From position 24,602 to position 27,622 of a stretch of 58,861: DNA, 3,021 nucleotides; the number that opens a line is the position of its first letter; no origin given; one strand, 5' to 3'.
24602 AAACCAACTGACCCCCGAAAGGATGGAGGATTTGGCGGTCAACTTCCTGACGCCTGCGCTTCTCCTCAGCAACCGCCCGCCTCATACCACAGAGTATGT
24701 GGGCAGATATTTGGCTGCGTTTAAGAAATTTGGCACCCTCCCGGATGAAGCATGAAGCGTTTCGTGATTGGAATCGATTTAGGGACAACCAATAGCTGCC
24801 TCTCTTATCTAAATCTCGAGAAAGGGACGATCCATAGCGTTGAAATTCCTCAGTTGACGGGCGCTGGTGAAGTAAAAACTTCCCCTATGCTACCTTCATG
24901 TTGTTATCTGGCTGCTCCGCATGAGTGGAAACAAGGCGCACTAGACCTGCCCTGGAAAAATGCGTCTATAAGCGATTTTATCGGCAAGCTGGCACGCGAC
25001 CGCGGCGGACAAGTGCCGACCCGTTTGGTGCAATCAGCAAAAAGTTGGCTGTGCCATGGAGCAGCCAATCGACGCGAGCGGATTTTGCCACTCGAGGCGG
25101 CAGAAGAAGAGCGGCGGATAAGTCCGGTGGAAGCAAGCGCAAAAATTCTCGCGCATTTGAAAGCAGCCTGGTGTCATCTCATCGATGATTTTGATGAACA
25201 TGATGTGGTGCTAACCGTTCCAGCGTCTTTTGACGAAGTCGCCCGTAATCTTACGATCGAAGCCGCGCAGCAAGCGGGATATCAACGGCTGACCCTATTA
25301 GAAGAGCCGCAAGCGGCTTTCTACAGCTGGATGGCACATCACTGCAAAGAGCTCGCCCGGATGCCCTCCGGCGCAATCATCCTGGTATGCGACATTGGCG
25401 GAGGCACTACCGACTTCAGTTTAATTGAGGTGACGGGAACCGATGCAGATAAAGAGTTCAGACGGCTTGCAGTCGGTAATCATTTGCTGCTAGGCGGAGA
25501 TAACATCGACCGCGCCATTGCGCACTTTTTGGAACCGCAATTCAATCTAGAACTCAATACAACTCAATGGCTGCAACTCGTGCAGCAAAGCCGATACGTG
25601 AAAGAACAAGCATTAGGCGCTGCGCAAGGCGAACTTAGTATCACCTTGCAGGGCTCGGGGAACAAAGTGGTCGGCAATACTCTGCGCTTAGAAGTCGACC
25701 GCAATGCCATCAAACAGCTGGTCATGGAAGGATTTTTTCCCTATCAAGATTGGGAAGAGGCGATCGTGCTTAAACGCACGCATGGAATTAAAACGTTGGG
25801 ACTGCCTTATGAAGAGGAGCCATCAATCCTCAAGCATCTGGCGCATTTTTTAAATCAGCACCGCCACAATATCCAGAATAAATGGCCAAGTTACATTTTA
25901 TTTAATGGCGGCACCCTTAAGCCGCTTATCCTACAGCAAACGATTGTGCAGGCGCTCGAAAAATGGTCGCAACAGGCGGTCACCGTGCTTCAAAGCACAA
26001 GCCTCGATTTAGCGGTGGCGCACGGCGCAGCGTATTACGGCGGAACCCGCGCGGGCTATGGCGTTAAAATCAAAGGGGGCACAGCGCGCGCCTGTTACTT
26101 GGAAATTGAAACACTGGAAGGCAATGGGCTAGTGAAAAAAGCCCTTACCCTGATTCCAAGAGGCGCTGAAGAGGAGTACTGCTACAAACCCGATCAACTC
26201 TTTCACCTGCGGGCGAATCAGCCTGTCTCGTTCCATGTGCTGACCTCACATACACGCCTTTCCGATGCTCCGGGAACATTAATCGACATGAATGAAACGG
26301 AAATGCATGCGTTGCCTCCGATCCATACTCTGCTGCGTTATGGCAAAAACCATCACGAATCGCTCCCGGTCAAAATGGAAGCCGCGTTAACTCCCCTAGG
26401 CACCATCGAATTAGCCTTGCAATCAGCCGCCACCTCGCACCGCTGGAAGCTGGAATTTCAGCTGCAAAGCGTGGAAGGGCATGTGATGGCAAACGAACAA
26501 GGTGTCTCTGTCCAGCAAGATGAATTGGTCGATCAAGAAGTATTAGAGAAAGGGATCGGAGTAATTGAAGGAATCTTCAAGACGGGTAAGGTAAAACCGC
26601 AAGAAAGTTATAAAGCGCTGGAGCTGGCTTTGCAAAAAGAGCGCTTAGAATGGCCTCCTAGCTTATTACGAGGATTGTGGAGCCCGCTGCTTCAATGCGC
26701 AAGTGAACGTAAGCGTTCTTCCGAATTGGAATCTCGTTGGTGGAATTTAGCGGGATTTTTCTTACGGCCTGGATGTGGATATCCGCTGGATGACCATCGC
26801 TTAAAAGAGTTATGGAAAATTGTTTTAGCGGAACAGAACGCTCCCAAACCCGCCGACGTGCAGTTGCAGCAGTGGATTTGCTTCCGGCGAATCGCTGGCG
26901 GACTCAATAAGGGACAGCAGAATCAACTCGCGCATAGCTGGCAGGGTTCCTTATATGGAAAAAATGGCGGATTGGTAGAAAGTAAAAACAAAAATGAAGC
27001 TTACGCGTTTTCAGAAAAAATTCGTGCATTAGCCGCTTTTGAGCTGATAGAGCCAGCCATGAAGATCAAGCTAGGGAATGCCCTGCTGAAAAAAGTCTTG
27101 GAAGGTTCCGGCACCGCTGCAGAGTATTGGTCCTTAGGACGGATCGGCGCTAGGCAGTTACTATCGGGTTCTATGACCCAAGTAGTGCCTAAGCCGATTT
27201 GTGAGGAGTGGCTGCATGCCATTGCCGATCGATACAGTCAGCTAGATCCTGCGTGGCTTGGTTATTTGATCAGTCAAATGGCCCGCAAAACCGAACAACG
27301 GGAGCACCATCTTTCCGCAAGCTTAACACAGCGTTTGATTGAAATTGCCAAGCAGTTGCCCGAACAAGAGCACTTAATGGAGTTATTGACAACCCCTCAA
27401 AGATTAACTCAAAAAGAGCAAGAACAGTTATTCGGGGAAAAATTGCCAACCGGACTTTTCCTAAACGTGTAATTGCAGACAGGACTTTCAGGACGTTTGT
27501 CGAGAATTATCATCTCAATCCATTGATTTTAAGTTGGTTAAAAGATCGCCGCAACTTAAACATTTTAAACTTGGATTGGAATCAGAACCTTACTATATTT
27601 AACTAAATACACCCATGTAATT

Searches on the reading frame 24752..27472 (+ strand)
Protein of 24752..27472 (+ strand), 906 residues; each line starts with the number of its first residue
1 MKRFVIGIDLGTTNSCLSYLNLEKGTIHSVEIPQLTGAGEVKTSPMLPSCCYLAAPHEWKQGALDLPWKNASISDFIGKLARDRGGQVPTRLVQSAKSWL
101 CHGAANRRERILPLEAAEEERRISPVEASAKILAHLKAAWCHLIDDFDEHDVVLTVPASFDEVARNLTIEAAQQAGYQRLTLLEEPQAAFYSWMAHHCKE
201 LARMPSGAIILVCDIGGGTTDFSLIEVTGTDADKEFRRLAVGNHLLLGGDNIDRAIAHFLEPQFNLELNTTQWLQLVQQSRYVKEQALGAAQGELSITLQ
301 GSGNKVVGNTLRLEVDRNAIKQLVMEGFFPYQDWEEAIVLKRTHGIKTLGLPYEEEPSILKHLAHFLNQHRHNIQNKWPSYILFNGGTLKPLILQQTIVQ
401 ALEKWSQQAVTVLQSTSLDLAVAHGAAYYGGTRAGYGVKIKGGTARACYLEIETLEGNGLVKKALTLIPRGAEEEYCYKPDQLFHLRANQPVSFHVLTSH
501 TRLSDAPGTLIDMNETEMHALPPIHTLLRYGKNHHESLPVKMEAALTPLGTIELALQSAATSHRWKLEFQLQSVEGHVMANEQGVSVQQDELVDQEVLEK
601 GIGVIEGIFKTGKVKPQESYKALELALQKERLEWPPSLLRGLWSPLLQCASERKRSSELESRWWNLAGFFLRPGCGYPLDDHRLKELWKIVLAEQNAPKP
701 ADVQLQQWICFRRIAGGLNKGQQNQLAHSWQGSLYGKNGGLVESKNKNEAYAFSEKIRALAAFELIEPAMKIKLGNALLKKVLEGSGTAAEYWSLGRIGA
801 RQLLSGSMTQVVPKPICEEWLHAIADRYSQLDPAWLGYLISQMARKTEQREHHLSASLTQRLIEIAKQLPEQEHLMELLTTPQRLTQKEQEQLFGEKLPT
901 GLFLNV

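Call 19: search_protein_families(library=pfam, proteins=[window:24752-27472:+])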
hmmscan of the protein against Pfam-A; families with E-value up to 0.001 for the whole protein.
window:24752-27472:+ (906 aa): 3 families
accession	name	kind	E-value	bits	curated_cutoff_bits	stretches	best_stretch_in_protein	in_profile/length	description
PF12531.13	DUF3731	-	5.7e-64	216.8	25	1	656-904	1-248/248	DNA-K related protein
PF00012.26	HSP70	-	2.6e-21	75.9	20.6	1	5-325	1-303/599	Hsp70 protein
PF06723.19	MreB_Mbl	-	3e-11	43.2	27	1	126-273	71-201/327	MreB/Mbl protein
